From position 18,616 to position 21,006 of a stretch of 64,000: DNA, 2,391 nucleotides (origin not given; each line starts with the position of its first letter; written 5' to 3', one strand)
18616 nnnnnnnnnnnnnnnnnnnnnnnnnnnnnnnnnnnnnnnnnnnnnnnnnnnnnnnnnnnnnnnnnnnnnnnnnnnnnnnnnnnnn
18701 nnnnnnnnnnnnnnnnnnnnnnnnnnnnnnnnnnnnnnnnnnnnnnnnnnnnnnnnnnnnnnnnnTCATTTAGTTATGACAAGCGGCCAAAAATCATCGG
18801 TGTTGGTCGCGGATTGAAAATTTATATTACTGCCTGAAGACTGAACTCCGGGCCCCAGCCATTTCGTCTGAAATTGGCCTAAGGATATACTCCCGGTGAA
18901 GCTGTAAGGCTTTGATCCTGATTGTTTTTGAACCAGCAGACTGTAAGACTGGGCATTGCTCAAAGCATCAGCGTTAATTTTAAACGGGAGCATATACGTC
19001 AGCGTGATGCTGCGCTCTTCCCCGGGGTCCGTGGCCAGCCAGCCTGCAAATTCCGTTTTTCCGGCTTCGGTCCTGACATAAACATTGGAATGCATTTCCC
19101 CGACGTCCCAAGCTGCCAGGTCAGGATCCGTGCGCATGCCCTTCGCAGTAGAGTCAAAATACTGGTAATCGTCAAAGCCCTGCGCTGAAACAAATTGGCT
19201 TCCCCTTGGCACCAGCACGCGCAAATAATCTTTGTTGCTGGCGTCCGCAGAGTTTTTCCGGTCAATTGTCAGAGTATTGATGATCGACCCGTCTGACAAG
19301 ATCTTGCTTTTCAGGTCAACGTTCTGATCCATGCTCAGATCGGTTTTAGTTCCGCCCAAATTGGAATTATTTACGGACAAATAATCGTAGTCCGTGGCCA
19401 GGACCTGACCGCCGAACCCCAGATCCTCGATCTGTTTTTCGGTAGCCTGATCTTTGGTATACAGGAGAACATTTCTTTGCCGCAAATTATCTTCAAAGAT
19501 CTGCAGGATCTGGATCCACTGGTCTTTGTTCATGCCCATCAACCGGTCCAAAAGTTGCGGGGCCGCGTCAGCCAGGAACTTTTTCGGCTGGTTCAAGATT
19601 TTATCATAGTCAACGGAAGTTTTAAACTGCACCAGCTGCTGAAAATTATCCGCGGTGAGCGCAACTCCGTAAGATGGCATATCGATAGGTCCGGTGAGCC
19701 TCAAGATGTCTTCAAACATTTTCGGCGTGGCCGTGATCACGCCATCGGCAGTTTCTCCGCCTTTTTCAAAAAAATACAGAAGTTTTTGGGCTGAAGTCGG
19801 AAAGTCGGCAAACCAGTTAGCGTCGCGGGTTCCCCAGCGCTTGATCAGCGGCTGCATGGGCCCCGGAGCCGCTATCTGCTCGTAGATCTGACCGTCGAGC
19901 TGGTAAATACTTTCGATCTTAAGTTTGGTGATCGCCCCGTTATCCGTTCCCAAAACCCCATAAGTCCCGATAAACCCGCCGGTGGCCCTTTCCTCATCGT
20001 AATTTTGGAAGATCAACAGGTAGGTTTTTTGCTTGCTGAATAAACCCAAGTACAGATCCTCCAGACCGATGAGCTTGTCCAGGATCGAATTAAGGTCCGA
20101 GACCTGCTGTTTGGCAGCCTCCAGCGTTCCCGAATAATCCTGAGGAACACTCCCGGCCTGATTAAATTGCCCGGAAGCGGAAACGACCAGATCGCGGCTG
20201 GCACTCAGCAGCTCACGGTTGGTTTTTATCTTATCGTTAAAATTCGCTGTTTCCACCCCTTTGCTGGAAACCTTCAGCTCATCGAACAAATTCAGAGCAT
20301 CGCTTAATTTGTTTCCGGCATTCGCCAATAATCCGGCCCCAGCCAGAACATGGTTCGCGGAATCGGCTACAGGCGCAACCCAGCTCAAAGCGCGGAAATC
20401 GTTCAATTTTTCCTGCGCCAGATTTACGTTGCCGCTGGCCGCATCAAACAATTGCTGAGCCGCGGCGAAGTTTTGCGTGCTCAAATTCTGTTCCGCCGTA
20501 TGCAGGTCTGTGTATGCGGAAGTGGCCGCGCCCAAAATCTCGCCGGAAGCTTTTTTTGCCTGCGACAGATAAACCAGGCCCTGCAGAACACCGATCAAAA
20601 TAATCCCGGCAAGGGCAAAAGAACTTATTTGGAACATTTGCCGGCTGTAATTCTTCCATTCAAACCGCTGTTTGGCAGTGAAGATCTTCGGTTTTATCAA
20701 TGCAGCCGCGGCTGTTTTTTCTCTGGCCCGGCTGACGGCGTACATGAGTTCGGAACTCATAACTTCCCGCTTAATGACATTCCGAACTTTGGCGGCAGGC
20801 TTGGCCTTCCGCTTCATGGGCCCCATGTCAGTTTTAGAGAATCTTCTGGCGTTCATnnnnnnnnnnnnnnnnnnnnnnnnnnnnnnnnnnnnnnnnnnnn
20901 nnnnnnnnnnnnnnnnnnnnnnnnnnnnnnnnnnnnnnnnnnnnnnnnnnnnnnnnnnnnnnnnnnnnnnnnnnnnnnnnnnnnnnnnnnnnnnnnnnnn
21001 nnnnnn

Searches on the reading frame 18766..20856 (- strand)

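Call 13: search_protein_families(library=pfam, proteins=[window:18766-20856:-], max_evalue=0.01)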
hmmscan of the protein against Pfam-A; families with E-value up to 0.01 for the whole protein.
window:18766-20856:- (696 aa): 1 family
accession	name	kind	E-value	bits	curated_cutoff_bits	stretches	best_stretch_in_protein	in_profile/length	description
PF13196.11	DUF4012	-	5.6e-25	89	28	1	276-410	3-140/144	Protein of unknown function (DUF4012)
